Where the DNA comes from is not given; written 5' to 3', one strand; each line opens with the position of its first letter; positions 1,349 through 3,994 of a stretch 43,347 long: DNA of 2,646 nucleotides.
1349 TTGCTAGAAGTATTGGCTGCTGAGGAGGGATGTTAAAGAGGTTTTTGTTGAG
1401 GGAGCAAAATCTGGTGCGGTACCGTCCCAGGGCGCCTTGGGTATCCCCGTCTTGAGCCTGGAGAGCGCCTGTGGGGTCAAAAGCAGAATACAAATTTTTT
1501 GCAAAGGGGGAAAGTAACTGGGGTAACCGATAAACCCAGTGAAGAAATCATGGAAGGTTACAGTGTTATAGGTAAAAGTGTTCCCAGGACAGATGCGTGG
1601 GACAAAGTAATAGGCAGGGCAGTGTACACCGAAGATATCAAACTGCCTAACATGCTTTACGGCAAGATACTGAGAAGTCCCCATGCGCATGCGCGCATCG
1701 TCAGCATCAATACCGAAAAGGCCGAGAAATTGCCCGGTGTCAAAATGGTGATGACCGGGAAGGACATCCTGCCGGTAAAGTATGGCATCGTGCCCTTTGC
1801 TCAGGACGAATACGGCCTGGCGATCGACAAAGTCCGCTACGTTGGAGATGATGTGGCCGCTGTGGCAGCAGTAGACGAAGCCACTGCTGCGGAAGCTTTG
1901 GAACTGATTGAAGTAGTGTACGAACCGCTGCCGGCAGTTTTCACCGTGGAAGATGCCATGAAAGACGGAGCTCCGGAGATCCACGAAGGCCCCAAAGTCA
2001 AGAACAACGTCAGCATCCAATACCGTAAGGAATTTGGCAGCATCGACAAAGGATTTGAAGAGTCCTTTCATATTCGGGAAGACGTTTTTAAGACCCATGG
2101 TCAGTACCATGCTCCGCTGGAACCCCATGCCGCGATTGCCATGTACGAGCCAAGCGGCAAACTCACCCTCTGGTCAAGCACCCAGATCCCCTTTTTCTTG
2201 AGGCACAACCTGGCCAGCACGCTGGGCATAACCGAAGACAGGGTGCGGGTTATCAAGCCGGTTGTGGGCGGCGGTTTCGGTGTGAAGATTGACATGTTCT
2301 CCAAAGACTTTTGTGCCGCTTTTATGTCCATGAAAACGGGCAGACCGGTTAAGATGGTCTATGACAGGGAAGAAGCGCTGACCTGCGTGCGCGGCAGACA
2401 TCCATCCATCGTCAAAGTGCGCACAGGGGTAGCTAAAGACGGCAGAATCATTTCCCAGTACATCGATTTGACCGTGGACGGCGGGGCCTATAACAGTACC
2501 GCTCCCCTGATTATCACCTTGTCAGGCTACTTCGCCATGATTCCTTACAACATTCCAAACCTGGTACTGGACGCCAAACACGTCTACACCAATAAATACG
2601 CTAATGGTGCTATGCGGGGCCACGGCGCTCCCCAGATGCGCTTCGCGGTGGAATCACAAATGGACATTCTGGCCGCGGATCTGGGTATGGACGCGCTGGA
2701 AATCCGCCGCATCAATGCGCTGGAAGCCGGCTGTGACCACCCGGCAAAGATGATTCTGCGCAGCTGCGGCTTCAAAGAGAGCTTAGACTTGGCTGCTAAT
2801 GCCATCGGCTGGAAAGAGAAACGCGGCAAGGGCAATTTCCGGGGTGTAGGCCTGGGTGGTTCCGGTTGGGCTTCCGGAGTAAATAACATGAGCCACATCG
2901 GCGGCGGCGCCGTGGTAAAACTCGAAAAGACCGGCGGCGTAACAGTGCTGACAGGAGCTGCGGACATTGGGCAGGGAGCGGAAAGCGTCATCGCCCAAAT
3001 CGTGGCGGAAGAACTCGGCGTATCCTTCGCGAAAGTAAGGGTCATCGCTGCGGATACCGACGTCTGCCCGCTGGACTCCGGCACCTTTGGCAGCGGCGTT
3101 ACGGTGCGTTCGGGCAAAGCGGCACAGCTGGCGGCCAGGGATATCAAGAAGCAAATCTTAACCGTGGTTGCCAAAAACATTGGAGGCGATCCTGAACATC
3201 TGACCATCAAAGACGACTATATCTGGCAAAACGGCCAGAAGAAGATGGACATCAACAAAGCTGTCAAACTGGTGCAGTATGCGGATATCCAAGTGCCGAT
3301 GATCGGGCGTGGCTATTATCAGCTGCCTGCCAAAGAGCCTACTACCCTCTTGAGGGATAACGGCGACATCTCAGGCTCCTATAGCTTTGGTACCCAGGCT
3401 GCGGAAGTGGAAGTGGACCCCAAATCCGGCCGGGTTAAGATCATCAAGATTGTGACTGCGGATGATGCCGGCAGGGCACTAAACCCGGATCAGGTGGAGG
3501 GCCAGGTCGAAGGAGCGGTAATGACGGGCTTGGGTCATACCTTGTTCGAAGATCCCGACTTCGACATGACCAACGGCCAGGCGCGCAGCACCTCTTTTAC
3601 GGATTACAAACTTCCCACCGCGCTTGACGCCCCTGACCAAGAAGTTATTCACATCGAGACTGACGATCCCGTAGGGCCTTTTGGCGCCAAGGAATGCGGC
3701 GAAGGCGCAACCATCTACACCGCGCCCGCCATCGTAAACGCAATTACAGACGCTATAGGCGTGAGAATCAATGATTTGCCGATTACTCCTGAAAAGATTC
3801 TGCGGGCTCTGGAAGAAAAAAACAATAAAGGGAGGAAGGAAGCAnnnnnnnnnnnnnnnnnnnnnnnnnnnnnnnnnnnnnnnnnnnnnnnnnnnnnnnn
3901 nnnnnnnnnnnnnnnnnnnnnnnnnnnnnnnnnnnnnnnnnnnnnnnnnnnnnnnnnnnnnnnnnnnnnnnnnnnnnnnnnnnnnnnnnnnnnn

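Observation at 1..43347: Composite anaerobic aryl-acid catabolic island combining modules not normally found together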

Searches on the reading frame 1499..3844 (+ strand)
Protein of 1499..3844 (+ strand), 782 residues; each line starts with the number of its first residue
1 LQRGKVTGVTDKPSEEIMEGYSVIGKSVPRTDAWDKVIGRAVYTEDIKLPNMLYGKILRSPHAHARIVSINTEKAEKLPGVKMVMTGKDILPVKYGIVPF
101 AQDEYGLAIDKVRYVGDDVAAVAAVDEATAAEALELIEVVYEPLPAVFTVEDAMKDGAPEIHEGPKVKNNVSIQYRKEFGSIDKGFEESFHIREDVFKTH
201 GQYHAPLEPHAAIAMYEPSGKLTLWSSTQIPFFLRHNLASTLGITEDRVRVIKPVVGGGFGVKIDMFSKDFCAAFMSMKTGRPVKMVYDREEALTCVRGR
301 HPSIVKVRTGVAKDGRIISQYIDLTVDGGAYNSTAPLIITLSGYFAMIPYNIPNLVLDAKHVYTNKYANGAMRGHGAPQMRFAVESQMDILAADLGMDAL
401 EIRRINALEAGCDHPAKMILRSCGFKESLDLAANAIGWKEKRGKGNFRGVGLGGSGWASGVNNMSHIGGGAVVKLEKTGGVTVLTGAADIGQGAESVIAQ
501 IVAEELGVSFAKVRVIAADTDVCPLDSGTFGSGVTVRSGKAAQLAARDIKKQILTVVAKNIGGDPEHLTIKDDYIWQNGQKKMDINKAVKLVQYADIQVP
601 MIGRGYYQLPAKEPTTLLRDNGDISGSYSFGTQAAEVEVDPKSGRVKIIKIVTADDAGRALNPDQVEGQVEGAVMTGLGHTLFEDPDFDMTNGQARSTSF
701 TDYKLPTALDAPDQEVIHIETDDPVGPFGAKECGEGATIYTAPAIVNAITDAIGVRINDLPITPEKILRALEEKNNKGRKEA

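Call 4: search_protein_families(library=pfam, proteins=[window:1499-3844:+], max_evalue=0.00001)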
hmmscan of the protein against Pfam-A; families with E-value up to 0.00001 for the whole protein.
window:1499-3844:+ (782 aa): 3 families
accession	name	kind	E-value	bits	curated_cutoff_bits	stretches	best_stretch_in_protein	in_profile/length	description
PF02738.23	MoCoBD_1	-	8.9e-79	264.5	27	1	167-407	5-244/244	Molybdopterin cofactor-binding domain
PF20256.3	MoCoBD_2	-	5.1e-68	230.1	27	1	439-712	16-283/283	Molybdopterin cofactor-binding domain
PF01315.27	Ald_Xan_dh_C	-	1.3e-33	116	31.3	1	39-145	2-110/110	Aldehyde oxidase and xanthine dehydrogenase, a/b hammerhead domain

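Call 11: search_protein_families(library=ncbifam, proteins=[window:1499-3844:+], max_evalue=1e-10)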
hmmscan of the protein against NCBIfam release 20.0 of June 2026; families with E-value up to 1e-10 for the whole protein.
window:1499-3844:+ (782 aa): 13 families
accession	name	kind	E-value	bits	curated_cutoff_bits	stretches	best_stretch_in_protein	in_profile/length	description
TIGR03194.1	4hydrxCoA_A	equivalog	9.3e-221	735.2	994.55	1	28-771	1-746/746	4-hydroxybenzoyl-CoA reductase subunit alpha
NF043082.1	XdhA_XDHase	equivalog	2.9e-179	597.7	780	1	24-774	1-755/758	xanthine dehydrogenase subunit XdhA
NF007426.0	PRK09970.1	equivalog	5.1e-172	573.7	916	1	21-773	3-757/761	xanthine dehydrogenase molybdenum-binding subunit XdhA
NF041018.1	glyceraldDH_alpha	equivalog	7.1e-138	461.1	790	1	23-768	2-741/741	glyceraldehyde dehydrogenase subunit alpha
TIGR03196.1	pucD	equivalog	2.2e-135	452.9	783.65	1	23-767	2-754/763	xanthine dehydrogenase subunit D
NF040766.1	CODH_aero_grp5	exception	1.7e-115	387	950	2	23-586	4-586/785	aerobic carbon-monoxide dehydrogenase large subunit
TIGR03311.1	Se_dep_XDH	equivalog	1.1e-110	371.2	830.45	2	22-563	160-688/848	selenium-dependent xanthine dehydrogenase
TIGR03313.1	Se_sel_red_Mo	hypoth_equivalog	2.3e-107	359.8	1101.9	2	166-772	348-950/951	molybdopterin-dependent oxidoreductase Mo/Fe-S-binding subunit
NF045668.1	pterin_aldehy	equivalog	1.6e-106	357.4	1100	1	15-772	166-905/905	molybdopterin-dependent aldehyde oxidoreductase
TIGR02416.1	CO_dehy_Mo_lg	equivalog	2.6e-102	343.3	991.15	1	38-768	7-768/770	aerobic carbon-monoxide dehydrogenase large subunit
NF041671.1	peri_hyde_PaoC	equivalog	5.8e-99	332.4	1180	1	16-773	10-733/735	aldehyde oxidoreductase molybdenum-binding subunit PaoC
TIGR02965.1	xanthine_xdhB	equivalog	4.7e-93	312.7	849.5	2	25-408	2-376/758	xanthine dehydrogenase molybdopterin binding subunit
TIGR02969.1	mam_aldehyde_ox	subfamily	9.3e-57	192.3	1912.3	1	24-775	576-1311/1330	aldehyde oxidase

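Call 18: list_cluster_members(proteins=[P0001, window:1499-3844:+, window:8799-10157:+, window:24878-26866:+, window:35061-36875:+, window:37498-38589:+, window:39786-40682:+, window:20772-22400:+, window:5652-6425:+, window:38589-39575:+])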
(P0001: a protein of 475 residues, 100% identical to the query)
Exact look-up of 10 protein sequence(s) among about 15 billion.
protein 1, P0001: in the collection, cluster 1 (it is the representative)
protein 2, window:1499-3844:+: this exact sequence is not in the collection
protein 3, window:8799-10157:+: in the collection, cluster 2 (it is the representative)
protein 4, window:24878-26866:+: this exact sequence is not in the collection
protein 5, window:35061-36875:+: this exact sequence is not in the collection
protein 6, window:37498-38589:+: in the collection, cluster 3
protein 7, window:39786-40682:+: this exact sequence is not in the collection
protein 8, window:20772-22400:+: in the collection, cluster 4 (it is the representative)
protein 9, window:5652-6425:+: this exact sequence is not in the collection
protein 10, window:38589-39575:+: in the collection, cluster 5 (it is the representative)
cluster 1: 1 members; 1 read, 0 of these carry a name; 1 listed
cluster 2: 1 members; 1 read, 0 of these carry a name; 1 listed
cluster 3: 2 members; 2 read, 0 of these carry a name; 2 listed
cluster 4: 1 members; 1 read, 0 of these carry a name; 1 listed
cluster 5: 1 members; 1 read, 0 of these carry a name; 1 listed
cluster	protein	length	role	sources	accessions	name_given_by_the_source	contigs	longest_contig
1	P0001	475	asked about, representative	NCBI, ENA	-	-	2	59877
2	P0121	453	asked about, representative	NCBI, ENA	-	-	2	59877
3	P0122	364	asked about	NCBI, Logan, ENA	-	-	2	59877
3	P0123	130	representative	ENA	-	-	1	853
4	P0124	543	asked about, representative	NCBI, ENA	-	-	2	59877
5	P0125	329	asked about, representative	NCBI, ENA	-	-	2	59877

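Call 22: search_solved_structures(query=window:1499-3844:+, max_evalue=1e-30)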
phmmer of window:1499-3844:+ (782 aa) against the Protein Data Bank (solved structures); distinct sequences matched with E-value up to 1e-30: 42.
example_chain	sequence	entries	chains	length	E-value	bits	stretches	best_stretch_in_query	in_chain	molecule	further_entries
1rm6_A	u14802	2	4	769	5.1e-151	507.8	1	21-774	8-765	4-hydroxybenzoyl-CoA reductase alpha subunit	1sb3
8uem_A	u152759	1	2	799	1.1e-101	344.7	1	37-772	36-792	Carbon monoxide dehydrogenase (Large chain), CoxL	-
7dqx_A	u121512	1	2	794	8.3e-99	335.2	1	23-772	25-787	6-hydroxypseudooxynicotine dehydrogenase complex subunit gamma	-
1t3q_B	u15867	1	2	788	9.5e-88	298.6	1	23-774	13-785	quinoline 2-oxidoreductase large subunit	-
3hrd_A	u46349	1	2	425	4.9e-82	279.7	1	20-433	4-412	Nicotinate dehydrogenase large molybdopterin subunit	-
1n5w_B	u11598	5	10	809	1.2e-81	278.5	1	36-753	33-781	Carbon monoxide dehydrogenase large chain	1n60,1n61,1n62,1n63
1zxi_B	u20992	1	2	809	1.5e-81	278.1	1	36-753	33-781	Carbon monoxide dehydrogenase large chain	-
1ffu_B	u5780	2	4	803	1.4e-79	271.6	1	32-775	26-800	CUTL, MOLYBDOPROTEIN OF CARBON MONOXIDE DEHYDROGENASE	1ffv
4zoh_A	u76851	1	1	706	1.4e-70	241.8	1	24-767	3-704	Putative oxidoreductase molybdopterin-binding subunit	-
5g5h_C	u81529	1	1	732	3.1e-66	227.5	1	11-771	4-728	Aldehyde oxidoreductase molybdenum-binding subunit PaoC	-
5g5g_C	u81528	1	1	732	3.9e-66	227.1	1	11-771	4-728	PUTATIVE XANTHINE DEHYDROGENASE YAGS FAD-BINDING SUBUNIT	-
1sij_A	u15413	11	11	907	1.1e-63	219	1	23-551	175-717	Aldehyde oxidoreductase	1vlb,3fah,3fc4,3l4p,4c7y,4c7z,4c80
5y6q_C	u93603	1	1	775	6.9e-63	216.4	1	24-768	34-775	Aldehyde oxidase large subunit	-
2e1q_A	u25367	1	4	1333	6.7e-61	209.8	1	22-754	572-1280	Xanthine dehydrogenase/oxidase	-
1dgj_A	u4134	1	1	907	7.5e-61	209.7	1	22-546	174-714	ALDEHYDE OXIDOREDUCTASE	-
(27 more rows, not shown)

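Call 45: find_related_loci(query=window:1499-3844:+, collection=metagenome_contigs, flank=10000)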
Query window:1499-3844:+ (782 aa) in metagenome_contigs; peptide patterns used: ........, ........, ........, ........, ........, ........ (x = any residue, [..] = any of these).
94 stretches matched a pattern; 42 encode a relative of the query (tblastn E <= 1e-3); 42 distinct loci.
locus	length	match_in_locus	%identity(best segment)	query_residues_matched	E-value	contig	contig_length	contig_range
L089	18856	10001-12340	85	3-782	0e+0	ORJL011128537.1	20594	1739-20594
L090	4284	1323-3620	57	5-774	0e+0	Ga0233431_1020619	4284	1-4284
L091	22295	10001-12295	56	15-780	0e+0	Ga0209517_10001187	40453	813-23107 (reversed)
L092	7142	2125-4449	54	2-777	0e+0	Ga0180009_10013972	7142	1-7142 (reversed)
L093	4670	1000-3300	54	11-777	0e+0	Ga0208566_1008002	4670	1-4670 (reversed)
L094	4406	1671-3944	55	18-775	0e+0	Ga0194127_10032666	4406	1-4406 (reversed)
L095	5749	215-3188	55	18-778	0e+0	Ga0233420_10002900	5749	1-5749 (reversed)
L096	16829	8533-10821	54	13-775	0e+0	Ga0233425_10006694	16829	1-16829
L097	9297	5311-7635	53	2-777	0e+0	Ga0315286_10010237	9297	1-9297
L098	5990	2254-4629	38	5-773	2e-165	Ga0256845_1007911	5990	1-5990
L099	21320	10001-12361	38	14-777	7e-159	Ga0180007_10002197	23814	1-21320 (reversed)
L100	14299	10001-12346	37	15-773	2e-153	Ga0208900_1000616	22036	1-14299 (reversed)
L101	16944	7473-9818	37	15-773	2e-153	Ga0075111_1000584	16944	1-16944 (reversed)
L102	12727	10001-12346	37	15-773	2e-153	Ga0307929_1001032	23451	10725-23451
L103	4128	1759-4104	37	15-773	1e-157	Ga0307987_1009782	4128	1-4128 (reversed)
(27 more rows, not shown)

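Call 48: search_protein_families(library=pfam, proteins=[L089:40-948:+, L089:948-1559:+, L089:2196-2963:+, L089:3327-4205:+, L089:4697-5932:+, L089:14096-14545:+, L089:15060-16295:+, L089:16879-18072:+, L089:18309-18836:-, L089:8537-9151:-], max_evalue=0.00001)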
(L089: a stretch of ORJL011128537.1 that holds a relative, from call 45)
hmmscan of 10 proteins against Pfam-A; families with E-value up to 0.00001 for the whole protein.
L089:40-948:+ (303 aa): 9 families
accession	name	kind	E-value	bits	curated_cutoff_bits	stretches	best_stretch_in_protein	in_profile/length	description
PF10589.14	NADH_4Fe-4S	-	2e-32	111.3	23.5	1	122-206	1-85/85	NADH-ubiquinone oxidoreductase-F iron-sulfur binding region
PF00037.32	Fer4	-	1.3e-11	44.2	21.1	2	254-271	2-19/24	4Fe-4S binding domain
PF13237.11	Fer4_10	-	1.4e-10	41.4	25.5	1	224-271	3-53/53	4Fe-4S dicluster domain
PF12837.12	Fer4_6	-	5.4e-09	36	25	1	254-271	3-20/24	4Fe-4S binding domain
PF14697.11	Fer4_21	-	1.5e-08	35.1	35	1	225-271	3-52/59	4Fe-4S dicluster domain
PF10531.15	SLBB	-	1.8e-08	34.5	27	1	35-83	2-53/55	SLBB domain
PF13187.11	Fer4_9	-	5.1e-08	33.3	27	1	229-271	1-48/52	4Fe-4S dicluster domain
PF12797.12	Fer4_2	-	1.1e-07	31.8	24.5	0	254-271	4-21/22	4Fe-4S binding domain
PF12838.12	Fer4_7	-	1.6e-06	28.9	27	1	229-271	1-49/52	4Fe-4S dicluster domain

L089:948-1559:+ (204 aa): 5 families
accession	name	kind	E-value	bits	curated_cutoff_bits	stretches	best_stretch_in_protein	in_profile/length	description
PF13510.11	Fer2_4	-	1.3e-17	64.1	22.8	1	3-80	3-81/82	2Fe-2S iron-sulfur cluster binding domain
PF12838.12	Fer4_7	-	4.6e-09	37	27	1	125-180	2-52/52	4Fe-4S dicluster domain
PF00111.32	Fer2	-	4.5e-08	33.4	21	1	9-54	6-47/77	2Fe-2S iron-sulfur cluster binding domain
PF14697.11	Fer4_21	-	1.5e-06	28.7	35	0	123-181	6-57/59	4Fe-4S dicluster domain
PF22117.2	Fer4_Nqo3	-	5.1e-06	27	27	0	121-181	7-66/67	NADH-quinone oxidoreductase subunit 3, ferredoxin-like domain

L089:2196-2963:+ (256 aa): 1 family
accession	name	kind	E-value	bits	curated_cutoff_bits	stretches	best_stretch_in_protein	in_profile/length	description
PF01869.26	BcrAD_BadFG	-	4.8e-43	148.1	31.5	1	4-252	1-271/271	BadF/BadG/BcrA/BcrD ATPase family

L089:3327-4205:+ (293 aa): 1 family
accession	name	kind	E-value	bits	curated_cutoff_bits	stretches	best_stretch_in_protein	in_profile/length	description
PF01869.26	BcrAD_BadFG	-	1.9e-52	178.9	31.5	1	34-284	2-271/271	BadF/BadG/BcrA/BcrD ATPase family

L089:4697-5932:+ (412 aa): 3 families
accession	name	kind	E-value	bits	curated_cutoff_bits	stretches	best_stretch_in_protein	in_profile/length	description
PF07992.20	Pyr_redox_2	-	2.3e-21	76.9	26.1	1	15-231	95-291/291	Pyridine nucleotide-disulphide oxidoreductase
PF00070.33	Pyr_redox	-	6.1e-07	30.3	22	1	66-117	1-55/82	Pyridine nucleotide-disulphide oxidoreductase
PF13738.12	Pyr_redox_3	-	3e-06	27.1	30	1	23-101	128-200/305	Pyridine nucleotide-disulphide oxidoreductase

L089:14096-14545:+ (150 aa): 3 families
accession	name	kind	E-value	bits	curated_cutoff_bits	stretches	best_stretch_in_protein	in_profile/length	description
PF00106.31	adh_short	-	7.7e-41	140.2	26.6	1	11-149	1-139/195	short chain dehydrogenase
PF13561.12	adh_short_C2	-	3.6e-29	102.5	27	1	19-148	5-132/236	Enoyl-(Acyl carrier protein) reductase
PF08659.16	KR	-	1.4e-09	38.5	22.6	1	13-116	3-110/180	KR domain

L089:15060-16295:+ (412 aa): 1 family
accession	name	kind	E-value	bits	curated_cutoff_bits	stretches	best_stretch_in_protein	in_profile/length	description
PF03594.19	BenE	-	1.4e-59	202.4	27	1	28-398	6-375/378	Benzoate membrane transport protein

L089:16879-18072:+ (398 aa): 2 families
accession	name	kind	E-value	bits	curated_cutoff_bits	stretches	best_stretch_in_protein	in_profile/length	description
PF00108.29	Thiolase_N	-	7.7e-72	242.2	26.4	1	5-265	1-259/260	Thiolase, N-terminal domain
PF02803.24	Thiolase_C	-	1.1e-48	164.4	27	1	273-394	1-122/123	Thiolase, C-terminal domain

L089:18309-18836:- (176 aa): 0 families

L089:8537-9151:- (205 aa): 1 family
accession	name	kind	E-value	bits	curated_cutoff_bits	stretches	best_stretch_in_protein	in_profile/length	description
PF10925.13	DUF2680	-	6.7e-13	49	25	1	79-129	8-55/57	Protein of unknown function (DUF2680)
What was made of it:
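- In L089 the Hcr cassette lies near BcrAD/BadFG-type ATPase genes and BenE, a conventional benzoyl-CoA setting (call 48). In L089 the cassette lies beside BenE and BcrAD/BadFG-type ATPases (call 48).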
